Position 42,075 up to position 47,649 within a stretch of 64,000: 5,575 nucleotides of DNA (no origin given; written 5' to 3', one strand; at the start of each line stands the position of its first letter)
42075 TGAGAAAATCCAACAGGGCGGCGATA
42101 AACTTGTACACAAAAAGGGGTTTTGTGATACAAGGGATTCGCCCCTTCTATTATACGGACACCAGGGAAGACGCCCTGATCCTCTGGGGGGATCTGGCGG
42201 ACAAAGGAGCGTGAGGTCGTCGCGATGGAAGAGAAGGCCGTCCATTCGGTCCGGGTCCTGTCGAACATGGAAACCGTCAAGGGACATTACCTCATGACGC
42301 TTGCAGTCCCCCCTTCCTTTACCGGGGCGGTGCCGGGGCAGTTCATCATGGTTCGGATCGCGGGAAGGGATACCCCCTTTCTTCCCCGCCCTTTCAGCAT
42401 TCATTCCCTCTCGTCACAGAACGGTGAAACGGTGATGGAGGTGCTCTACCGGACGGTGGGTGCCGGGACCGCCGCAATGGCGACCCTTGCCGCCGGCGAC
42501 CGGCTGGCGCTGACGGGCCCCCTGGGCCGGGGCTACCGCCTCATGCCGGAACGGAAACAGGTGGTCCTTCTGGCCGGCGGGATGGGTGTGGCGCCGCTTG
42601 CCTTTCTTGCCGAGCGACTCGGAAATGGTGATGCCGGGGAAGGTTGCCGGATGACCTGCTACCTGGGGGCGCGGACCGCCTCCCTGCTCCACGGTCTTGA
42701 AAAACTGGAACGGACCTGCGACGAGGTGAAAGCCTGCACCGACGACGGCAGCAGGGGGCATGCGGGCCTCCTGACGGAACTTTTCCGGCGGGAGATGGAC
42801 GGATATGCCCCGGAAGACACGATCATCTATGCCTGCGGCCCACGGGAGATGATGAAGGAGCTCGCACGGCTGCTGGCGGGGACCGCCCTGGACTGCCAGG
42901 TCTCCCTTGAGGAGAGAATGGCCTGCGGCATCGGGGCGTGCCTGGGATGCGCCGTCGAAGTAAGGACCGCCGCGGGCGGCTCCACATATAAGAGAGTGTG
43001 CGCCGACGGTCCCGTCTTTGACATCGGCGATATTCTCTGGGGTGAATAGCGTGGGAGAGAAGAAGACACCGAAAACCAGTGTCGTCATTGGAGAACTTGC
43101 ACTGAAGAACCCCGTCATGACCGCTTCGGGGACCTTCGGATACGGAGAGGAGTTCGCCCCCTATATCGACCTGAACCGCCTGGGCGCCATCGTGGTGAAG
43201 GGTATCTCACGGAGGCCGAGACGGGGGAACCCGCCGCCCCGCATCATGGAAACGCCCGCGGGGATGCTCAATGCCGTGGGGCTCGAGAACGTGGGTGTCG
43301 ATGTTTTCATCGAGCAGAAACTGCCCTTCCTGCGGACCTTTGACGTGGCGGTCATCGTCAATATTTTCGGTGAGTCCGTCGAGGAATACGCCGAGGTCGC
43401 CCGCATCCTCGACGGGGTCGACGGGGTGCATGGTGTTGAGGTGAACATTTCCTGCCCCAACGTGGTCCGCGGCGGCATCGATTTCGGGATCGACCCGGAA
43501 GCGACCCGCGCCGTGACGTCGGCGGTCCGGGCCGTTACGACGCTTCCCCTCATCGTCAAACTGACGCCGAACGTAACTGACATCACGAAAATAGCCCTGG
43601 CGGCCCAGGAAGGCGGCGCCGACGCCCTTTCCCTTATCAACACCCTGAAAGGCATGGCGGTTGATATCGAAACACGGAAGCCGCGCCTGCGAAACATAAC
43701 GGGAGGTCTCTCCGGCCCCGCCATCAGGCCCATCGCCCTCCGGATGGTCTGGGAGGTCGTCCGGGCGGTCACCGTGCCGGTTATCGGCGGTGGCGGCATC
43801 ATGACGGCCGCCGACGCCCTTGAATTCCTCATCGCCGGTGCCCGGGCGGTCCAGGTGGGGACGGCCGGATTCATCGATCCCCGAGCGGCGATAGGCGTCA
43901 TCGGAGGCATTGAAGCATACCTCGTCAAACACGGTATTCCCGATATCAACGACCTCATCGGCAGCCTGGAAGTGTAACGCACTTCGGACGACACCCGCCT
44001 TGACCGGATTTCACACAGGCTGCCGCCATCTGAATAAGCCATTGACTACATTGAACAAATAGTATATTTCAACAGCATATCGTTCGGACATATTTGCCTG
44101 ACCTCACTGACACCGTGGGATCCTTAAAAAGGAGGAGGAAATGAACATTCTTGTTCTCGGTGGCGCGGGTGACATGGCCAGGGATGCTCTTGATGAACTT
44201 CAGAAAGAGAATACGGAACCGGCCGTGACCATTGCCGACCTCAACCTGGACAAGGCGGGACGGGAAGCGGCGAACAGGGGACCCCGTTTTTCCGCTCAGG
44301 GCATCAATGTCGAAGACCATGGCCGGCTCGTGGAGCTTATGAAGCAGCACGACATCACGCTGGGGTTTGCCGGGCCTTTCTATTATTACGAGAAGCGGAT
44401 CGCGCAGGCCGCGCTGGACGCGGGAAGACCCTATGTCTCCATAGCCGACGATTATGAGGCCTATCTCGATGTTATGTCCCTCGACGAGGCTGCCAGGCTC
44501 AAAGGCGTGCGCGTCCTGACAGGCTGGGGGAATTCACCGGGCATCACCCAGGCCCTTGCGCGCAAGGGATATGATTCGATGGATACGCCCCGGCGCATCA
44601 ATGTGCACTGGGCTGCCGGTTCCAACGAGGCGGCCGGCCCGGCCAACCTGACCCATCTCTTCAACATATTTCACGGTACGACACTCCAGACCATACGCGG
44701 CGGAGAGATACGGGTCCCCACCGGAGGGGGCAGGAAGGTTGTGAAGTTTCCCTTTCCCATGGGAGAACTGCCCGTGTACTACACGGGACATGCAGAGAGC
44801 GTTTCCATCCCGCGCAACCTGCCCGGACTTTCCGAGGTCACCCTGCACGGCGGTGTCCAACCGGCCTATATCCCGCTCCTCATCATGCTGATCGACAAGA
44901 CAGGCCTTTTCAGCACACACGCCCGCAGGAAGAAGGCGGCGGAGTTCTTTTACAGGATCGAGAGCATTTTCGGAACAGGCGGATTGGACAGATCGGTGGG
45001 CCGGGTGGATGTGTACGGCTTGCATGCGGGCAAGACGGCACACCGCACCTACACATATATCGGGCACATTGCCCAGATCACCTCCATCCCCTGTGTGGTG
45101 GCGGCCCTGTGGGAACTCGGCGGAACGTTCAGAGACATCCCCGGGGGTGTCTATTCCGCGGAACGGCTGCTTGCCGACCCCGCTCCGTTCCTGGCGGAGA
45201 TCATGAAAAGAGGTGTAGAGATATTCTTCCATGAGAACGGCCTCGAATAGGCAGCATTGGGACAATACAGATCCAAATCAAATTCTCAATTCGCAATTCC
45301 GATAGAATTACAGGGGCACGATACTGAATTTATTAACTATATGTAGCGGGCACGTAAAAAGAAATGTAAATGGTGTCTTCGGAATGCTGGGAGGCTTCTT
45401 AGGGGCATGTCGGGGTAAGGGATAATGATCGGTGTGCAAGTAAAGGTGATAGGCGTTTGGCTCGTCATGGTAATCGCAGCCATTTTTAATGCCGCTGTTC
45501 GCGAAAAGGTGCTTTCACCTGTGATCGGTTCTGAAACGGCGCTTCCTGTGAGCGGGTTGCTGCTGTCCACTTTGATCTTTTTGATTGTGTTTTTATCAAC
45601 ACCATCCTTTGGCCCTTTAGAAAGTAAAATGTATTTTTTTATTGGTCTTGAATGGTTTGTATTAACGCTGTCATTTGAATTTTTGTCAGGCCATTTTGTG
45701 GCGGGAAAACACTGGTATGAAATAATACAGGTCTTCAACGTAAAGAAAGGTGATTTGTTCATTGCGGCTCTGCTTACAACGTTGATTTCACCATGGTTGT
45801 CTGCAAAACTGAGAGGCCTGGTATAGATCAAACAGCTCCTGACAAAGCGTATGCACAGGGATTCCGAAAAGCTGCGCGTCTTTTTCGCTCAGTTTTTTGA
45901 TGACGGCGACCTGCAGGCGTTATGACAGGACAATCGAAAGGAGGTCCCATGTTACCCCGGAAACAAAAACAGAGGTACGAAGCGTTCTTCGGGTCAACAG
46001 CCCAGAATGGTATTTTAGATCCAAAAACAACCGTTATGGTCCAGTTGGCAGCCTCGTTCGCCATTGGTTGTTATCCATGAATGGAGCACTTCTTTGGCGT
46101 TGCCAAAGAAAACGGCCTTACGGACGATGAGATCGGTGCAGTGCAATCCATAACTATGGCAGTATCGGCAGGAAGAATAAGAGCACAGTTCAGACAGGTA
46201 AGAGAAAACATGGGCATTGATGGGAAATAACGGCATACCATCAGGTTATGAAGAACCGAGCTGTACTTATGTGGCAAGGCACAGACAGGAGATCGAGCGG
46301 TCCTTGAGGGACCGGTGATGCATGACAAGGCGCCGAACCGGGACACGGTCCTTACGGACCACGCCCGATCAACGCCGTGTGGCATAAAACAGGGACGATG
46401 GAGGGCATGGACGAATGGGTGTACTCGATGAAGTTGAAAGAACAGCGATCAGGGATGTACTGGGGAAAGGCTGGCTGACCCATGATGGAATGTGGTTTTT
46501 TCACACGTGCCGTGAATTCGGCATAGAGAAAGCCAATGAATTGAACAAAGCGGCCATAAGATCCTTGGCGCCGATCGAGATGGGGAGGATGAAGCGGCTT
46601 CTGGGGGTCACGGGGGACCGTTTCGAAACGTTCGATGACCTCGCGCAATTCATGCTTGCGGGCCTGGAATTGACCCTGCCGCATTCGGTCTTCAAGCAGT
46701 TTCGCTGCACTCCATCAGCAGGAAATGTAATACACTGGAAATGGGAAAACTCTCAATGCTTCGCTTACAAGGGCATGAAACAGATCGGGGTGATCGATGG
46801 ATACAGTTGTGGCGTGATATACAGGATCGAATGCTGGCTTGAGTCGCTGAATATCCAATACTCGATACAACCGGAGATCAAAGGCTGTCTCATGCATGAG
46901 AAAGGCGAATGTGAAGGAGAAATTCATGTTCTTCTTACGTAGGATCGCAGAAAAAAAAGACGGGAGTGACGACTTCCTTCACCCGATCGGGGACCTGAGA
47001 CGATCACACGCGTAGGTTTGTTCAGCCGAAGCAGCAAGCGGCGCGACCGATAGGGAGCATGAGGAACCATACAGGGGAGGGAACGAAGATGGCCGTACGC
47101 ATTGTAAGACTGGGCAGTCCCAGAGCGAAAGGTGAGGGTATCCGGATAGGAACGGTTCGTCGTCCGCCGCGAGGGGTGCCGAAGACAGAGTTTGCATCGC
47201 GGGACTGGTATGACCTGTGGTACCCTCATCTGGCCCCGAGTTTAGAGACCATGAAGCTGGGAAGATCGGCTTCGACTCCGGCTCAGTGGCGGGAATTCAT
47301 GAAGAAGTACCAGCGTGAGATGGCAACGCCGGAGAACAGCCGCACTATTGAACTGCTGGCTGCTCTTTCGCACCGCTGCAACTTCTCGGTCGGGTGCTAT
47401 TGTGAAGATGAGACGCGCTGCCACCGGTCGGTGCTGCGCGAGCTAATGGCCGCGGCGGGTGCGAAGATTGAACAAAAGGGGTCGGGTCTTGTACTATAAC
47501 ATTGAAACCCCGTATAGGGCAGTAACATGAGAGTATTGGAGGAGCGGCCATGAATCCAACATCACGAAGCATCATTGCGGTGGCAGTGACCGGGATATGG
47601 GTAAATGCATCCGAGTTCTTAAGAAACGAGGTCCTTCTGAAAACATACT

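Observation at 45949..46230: AhpD/CMD-family gene with an in-frame UGA at the CxxC position and a SECIS-like hairpin, invisible to the ORF track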

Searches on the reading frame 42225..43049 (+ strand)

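Call 31: search_protein_families(library=pfam, proteins=[window:42225-43049:+], max_evalue=0.001)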
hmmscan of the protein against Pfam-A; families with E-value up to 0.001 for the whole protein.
window:42225-43049:+ (274 aa): 3 families
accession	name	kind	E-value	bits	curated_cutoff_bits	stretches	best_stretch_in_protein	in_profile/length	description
PF10418.14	DHODB_Fe-S_bind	-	1.2e-16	60.5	23.9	1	229-270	1-40/41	Iron-sulfur cluster binding domain of dihydroorotate dehydrogenase B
PF00175.26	NAD_binding_1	-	1.5e-06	29.3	22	1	115-212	1-106/109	Oxidoreductase NAD-binding domain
PF00970.30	FAD_binding_6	-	2.3e-05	25.1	21.1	1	30-102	25-96/99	Oxidoreductase FAD-binding domain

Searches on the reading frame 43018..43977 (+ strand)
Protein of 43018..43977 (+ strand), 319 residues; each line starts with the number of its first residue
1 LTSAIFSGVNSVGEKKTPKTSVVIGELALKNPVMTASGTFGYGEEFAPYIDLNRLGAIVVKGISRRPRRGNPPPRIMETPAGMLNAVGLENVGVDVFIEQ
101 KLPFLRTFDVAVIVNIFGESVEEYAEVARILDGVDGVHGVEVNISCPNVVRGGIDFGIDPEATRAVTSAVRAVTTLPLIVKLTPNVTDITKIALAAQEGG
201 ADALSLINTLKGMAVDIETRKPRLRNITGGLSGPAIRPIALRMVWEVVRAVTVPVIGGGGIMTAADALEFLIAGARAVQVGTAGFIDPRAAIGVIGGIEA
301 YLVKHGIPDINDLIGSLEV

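Call 31: search_protein_families(library=pfam, proteins=[window:43018-43977:+], max_evalue=0.001)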
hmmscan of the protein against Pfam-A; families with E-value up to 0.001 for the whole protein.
window:43018-43977:+ (319 aa): 4 families
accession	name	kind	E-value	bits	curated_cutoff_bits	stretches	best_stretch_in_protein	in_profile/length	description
PF01180.27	DHO_dh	-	8.3e-81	271.8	27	1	24-301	6-290/291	Dihydroorotate dehydrogenase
PF01207.24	Dus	-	6.7e-07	29.2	20.4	1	111-287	55-220/311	Dihydrouridine synthase (Dus)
PF00977.27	His_biosynth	-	6.3e-06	26.2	23.6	1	237-288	58-109/228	Histidine biosynthesis protein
PF03060.21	NMO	-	1.1e-05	25.5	28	1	229-283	168-224/331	Nitronate monooxygenase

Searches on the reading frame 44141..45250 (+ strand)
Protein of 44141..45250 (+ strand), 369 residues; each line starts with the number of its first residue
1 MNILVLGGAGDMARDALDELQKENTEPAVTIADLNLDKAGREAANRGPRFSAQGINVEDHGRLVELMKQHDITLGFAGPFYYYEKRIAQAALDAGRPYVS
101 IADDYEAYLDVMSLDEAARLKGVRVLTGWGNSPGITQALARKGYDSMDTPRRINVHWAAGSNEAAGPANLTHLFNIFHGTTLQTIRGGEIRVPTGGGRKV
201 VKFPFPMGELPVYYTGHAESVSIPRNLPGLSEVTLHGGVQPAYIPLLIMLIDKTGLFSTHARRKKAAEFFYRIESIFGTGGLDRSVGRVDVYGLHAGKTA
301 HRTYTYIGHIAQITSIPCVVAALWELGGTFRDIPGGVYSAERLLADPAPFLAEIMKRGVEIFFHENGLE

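Call 31: search_protein_families(library=pfam, proteins=[window:44141-45250:+], max_evalue=0.001)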
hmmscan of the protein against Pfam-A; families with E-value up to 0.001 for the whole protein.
window:44141-45250:+ (369 aa): 1 family
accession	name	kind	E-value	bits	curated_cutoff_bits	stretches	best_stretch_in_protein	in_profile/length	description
PF03435.24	Sacchrp_dh_NADP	-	2.8e-13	50.8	25.1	1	3-125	1-128/129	Saccharopine dehydrogenase NADP binding domain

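Call 49: search_protein_families(library=ncbifam, proteins=[window:44141-45250:+], max_evalue=0.001)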
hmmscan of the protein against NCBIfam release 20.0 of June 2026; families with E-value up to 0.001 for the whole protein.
window:44141-45250:+ (369 aa): 0 families

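Call 60: find_encoding_contigs(protein=window:44141-45250:+, flank=3000, max_places=3)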
Protein window:44141-45250:+ (369 aa): 1 contig read that carries it; 1 place shown.
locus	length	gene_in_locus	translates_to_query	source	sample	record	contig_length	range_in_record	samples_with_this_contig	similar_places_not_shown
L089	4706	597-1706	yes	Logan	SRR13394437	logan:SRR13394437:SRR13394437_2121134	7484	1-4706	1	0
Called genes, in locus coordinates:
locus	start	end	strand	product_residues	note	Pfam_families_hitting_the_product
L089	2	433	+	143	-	?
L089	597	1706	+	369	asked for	PF03435:Sacchrp_dh_NADP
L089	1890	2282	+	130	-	-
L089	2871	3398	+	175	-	PF19620:DUF6125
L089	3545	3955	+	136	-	PF04343:DUF488, PF22751:DUF488-N3a, PF22752:DUF488-N3i (weak)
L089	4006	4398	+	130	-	-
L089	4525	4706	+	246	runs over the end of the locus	PF13414:TPR_11 (weak), PF21033:RMD1-3, PF14559:TPR_19 (faint), PF23914:TPR_CcmH_CycH (faint), PF13431:TPR_17 (faint)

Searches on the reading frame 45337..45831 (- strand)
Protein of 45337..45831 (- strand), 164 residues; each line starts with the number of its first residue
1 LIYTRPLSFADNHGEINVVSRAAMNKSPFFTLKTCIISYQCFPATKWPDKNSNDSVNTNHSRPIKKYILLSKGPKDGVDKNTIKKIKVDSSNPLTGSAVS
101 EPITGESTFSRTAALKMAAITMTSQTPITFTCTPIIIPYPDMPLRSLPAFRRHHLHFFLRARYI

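Call 31: search_protein_families(library=pfam, proteins=[window:45337-45831:-], max_evalue=0.001)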
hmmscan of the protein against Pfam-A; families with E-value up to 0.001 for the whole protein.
window:45337-45831:- (164 aa): 0 families

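Call 49: search_protein_families(library=ncbifam, proteins=[window:45337-45831:-], max_evalue=0.001)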
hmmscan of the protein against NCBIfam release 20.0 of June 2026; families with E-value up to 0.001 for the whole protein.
window:45337-45831:- (164 aa): 0 families

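Call 54: search_protein_families(library=pfam, alignment_id=A3, max_evalue=0.00001)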
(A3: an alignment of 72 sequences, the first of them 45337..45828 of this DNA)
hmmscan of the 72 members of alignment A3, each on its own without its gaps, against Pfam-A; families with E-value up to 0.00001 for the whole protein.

A. member 1, window:45337-45828:- (163 aa): 0 families

B. families by the number of members that match (of 72 scanned): 76 families (the first 25 are shown)
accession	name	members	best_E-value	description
PF13847.12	Methyltransf_31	14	7.2e-42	Methyltransferase domain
PF13649.12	Methyltransf_25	14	6.4e-23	Methyltransferase domain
PF08241.18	Methyltransf_11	14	9.4e-23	Methyltransferase domain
PF01209.24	Ubie_methyltran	14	3.5e-20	ubiE/COQ5 methyltransferase family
PF08242.18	Methyltransf_12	14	2.4e-19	Methyltransferase domain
PF13489.12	Methyltransf_23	13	1.5e-15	Methyltransferase domain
PF01135.25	PCMT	12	2.3e-12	Protein-L-isoaspartate(D-aspartate) O-methyltransferase (PCMT)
PF06325.19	PrmA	11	4.8e-09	Ribosomal protein L11 methyltransferase (PrmA)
PF05175.20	MTS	9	4.1e-07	Methyltransferase small domain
PF02274.22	ADI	4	2.2e-14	Arginine deiminase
PF20922.3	Anamorsin_N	4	3.3e-07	Anamorsin, N-terminal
PF05148.21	Methyltransf_8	3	4.6e-07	Hypothetical methyltransferase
PF02353.26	CMAS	3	5.4e-06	Mycolic acid cyclopropane synthetase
PF03773.19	ArsP_1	2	3.8e-33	Predicted permease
PF09719.15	C_GCAxxG_C_C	2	3.5e-22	Putative redox-active protein (C_GCAxxG_C_C)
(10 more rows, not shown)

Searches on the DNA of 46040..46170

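Call 16: search_rna_families(source=window, start=46040, end=46170, threshold=evalue, max_evalue=10, show_alignments=3)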
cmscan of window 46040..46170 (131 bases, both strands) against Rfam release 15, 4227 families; matches with E-value up to 10: 5.
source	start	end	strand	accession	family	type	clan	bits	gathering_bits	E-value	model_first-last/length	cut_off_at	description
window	46052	46130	+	RF01173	snoU105B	Gene; snRNA; snoRNA; CD-box;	CL00075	15.1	49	0.66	1-80/80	no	Small nucleolar RNA U105B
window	46062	46138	+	RF01706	Gut-1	Gene; sRNA;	-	14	50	1.8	1-77/77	no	Gut-1 RNA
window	46090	46125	+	RF02440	SpF59_sRNA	Gene; sRNA;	-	11.8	37.2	5.6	6-36/54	no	Streptococcus sRNA SpF59 (ldcC RNA)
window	46055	46088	+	RF01727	SAM-SAH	Cis-reg; riboswitch;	-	10.4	40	3.4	1-49/49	no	SAM/SAH riboswitch aptamer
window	46096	46144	+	RF01129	sR44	Gene; snRNA; snoRNA; CD-box;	-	8.2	45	6.9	1-55/55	no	Small nucleolar RNA sR44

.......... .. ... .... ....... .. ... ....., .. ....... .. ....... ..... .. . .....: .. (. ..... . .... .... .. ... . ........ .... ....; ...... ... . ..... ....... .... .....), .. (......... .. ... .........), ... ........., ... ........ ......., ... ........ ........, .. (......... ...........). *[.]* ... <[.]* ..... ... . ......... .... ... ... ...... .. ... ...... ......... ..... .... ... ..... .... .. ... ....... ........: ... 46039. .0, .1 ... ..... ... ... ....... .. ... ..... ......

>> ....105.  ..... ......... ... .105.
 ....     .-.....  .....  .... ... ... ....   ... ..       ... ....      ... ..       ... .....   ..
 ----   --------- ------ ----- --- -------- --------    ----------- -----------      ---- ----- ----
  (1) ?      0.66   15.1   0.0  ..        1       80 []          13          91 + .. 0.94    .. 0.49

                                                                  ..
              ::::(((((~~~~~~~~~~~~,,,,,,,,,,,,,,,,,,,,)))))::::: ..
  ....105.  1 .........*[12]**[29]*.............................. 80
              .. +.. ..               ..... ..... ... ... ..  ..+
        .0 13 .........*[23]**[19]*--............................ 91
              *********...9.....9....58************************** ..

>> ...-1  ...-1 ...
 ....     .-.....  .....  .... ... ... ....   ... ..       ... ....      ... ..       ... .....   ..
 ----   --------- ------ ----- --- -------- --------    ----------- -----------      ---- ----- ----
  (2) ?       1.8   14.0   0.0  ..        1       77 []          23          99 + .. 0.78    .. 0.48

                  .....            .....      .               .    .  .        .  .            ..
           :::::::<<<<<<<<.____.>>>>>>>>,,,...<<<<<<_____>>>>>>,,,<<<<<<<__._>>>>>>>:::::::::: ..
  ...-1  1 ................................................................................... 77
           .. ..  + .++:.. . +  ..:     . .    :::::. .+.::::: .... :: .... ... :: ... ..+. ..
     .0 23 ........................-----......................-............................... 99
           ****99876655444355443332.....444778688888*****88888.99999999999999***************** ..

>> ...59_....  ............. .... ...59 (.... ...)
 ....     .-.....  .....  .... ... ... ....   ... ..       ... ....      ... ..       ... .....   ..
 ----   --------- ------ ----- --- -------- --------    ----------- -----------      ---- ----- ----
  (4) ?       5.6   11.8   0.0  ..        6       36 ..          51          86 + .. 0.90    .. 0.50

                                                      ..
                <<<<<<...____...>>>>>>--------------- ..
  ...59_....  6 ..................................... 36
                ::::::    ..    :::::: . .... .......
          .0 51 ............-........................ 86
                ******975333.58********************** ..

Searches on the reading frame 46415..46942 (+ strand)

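Call 31: search_protein_families(library=pfam, proteins=[window:46415-46942:+], max_evalue=0.001)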
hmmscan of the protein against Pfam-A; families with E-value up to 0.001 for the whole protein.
window:46415-46942:+ (175 aa): 1 family
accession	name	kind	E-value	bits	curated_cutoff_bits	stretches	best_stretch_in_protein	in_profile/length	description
PF19620.4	DUF6125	-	3.8e-08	33.9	27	1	15-67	14-66/164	Family of unknown function (DUF6125)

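Call 49: search_protein_families(library=ncbifam, proteins=[window:46415-46942:+], max_evalue=0.001)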
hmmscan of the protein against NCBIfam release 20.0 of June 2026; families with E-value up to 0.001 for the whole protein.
window:46415-46942:+ (175 aa): 0 families

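Call 55: search_protein_families(library=pfam, alignment_id=A4, max_evalue=0.00001)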
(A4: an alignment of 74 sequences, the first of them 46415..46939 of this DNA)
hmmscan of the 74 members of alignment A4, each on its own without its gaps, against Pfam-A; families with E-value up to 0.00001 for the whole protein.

A. member 1, window:46415-46939:+ (175 aa): 1 family
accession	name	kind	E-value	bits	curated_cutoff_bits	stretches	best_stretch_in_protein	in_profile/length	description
PF19620.4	DUF6125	-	3.8e-08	33.9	27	1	15-67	14-66/164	Family of unknown function (DUF6125)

B. families by the number of members that match (of 74 scanned): 75 families (the first 25 are shown)
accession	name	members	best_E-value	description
PF01758.21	SBF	4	3.6e-62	Sodium Bile acid symporter family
PF01551.29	Peptidase_M23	3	1.5e-32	Peptidase family M23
PF00149.33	Metallophos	3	2.7e-14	Calcineurin-like phosphoesterase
PF01476.26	LysM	3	1.8e-08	LysM domain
PF23473.1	LysM3_LYK4_5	3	1.7e-06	LYK4/5 LysM3 domain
PF01557.24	FAA_hydrolase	2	5.4e-65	Fumarylacetoacetate (FAA) hydrolase C-terminal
PF01625.27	PMSR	2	6.7e-64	Peptide methionine sulfoxide reductase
PF01739.24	CheR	2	5.5e-36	CheR methyltransferase, SAM binding domain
PF13414.12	TPR_11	2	2e-22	TPR repeat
PF12850.12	Metallophos_2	2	1.8e-20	Calcineurin-like phosphoesterase superfamily domain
PF03599.22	CdhD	2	2.8e-15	CO dehydrogenase/acetyl-CoA synthase delta subunit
PF00144.29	Beta-lactamase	1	2.4e-74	Beta-lactamase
PF12796.13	Ank_2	1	2.2e-66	Ankyrin repeats (3 copies)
PF00850.24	Hist_deacetyl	1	8e-61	Histone deacetylase domain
PF00501.34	AMP-binding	1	6.4e-60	AMP-binding enzyme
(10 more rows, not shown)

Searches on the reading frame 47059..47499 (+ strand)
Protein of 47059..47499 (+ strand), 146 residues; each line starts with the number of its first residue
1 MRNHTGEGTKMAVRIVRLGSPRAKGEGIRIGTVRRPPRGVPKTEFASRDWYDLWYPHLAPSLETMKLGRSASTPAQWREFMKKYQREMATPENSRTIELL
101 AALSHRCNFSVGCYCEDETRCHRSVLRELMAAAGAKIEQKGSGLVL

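Call 31: search_protein_families(library=pfam, proteins=[window:47059-47499:+], max_evalue=0.001)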
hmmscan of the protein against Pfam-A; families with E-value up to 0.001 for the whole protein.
window:47059-47499:+ (146 aa): 3 families
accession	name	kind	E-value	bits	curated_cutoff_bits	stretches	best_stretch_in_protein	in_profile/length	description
PF22751.1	DUF488-N3a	-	8.1e-44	149.2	27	1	13-133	1-117/118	Active DUF488-N3 subclade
PF04343.18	DUF488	-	8.2e-15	55.9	22.2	1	22-129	8-120/121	Domain of unknown function DUF488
PF22752.1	DUF488-N3i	-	7.2e-07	30.2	27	1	14-134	3-115/131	Inactive DUF488-N3 subclade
